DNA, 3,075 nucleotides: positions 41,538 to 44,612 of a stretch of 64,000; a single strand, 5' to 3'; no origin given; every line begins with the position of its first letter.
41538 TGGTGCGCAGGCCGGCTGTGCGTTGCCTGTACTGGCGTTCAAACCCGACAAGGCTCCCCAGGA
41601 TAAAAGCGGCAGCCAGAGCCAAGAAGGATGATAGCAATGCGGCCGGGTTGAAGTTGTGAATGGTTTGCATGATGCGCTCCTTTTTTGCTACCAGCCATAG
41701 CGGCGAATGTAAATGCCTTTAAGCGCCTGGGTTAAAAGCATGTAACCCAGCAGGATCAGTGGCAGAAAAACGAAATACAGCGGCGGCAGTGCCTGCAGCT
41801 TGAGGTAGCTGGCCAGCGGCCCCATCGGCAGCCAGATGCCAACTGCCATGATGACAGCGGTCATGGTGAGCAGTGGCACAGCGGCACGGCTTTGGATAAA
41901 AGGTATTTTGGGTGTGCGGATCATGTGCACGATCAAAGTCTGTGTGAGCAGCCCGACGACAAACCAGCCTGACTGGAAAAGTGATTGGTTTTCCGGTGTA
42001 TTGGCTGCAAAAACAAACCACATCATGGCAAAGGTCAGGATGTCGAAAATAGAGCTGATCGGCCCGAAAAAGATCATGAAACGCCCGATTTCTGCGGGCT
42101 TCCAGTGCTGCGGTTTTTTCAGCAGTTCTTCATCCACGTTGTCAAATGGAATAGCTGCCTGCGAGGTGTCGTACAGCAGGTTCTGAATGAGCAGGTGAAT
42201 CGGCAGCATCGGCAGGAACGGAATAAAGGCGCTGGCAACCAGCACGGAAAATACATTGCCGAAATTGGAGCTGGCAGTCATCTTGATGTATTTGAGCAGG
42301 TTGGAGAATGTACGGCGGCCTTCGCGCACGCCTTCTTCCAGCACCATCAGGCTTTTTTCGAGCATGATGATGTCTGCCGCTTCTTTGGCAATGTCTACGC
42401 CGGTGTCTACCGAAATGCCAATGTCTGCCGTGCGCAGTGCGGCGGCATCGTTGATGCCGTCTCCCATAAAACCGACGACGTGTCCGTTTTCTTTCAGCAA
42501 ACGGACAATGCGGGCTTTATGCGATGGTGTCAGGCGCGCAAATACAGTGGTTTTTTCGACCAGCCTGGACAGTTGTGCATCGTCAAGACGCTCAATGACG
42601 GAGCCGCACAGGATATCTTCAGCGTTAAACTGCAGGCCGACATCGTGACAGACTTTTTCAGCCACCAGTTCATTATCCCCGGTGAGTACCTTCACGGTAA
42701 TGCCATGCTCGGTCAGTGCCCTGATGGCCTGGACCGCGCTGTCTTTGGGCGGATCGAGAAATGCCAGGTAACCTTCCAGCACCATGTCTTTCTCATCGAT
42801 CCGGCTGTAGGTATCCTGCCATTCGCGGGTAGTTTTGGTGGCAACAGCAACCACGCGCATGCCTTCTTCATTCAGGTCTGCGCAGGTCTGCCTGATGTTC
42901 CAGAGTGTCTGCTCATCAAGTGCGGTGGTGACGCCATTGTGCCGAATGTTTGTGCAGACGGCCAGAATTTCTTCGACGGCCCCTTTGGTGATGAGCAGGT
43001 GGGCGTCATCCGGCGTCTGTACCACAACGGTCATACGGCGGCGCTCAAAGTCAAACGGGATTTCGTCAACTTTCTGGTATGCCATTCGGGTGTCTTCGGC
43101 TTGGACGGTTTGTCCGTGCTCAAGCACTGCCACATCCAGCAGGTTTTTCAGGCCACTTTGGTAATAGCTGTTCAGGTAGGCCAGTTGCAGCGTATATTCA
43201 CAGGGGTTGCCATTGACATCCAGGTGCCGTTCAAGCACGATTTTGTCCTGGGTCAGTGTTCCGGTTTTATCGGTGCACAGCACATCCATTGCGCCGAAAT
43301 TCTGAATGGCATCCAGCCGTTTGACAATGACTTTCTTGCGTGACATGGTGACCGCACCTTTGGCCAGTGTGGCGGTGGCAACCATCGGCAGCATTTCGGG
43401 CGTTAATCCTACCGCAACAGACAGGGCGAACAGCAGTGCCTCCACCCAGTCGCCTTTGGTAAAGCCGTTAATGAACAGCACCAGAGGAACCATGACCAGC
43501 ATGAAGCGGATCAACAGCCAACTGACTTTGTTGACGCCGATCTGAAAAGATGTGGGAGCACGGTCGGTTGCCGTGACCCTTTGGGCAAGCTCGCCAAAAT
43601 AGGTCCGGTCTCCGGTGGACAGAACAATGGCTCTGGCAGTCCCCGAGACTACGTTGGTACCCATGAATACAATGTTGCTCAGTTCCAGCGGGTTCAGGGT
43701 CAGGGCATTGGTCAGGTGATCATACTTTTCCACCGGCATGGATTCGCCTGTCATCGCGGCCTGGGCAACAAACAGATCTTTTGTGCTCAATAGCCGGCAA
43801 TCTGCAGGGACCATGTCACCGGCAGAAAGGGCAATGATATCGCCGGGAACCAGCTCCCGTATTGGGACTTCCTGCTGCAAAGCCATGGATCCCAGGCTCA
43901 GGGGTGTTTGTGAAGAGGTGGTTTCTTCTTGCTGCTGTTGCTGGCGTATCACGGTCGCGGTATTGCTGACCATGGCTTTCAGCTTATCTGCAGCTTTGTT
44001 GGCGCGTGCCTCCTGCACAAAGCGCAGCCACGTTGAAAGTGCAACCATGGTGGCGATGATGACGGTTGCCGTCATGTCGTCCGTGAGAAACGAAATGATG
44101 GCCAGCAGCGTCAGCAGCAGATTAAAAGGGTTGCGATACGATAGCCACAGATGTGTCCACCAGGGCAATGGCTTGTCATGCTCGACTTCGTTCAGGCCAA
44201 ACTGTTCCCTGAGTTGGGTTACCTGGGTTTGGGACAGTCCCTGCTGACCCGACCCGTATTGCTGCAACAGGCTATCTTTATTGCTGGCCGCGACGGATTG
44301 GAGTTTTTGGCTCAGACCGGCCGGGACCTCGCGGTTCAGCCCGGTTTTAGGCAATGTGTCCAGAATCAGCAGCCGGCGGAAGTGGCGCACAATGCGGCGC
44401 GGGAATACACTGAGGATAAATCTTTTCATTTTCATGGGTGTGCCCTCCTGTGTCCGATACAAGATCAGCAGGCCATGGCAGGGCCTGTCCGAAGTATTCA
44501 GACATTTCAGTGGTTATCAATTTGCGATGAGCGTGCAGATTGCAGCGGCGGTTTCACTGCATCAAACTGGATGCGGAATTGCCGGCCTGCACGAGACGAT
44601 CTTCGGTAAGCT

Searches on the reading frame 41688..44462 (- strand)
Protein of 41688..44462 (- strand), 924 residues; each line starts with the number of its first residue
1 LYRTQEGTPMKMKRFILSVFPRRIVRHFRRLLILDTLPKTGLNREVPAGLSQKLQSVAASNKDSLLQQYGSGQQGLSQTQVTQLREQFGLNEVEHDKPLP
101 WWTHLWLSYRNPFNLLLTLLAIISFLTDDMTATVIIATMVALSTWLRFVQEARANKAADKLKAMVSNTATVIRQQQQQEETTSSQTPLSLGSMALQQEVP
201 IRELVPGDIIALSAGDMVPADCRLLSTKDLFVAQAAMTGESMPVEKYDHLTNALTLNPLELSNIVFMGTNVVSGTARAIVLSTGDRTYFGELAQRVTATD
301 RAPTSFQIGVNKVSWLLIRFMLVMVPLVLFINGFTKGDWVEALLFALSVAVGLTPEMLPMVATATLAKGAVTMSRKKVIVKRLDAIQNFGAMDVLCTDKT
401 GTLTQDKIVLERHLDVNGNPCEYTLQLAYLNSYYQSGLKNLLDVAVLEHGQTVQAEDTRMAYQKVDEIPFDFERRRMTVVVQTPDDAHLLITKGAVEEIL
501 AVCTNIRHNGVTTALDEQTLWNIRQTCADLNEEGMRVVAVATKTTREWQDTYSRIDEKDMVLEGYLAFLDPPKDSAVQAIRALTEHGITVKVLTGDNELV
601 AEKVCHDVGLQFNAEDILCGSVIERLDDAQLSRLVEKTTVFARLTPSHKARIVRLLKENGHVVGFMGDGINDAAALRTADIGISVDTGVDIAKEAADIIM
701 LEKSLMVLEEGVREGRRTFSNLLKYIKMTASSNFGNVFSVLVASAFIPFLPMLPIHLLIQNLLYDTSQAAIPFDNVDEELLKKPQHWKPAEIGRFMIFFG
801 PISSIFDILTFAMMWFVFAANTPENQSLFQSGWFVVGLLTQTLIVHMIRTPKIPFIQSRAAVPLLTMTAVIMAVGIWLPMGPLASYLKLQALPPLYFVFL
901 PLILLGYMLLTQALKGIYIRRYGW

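Call 94: search_protein_families(library=pfam, proteins=[window:41688-44462:-], max_evalue=0.00001)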
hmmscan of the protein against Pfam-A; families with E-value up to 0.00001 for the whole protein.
window:41688-44462:- (924 aa): 5 families
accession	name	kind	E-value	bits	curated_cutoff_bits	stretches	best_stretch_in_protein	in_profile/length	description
PF00122.25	E1-E2_ATPase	-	3.3e-44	151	28.1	1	164-376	2-181/181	E1-E2 ATPase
PF00702.32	Hydrolase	-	3.4e-17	63.9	26.4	1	562-680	87-191/191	haloacid dehalogenase-like hydrolase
PF00689.26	Cation_ATPase_C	-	5.9e-17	62.4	27.3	1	749-915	1-173/175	Cation transporting ATPase, C-terminus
PF00690.31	Cation_ATPase_N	-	5.5e-16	58.4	20.4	1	62-124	6-69/69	Cation transporter/ATPase, N-terminus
PF13246.12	Cation_ATPase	-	1.1e-12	48.2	21.7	1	418-506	21-91/91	Cation transport ATPase (P-type)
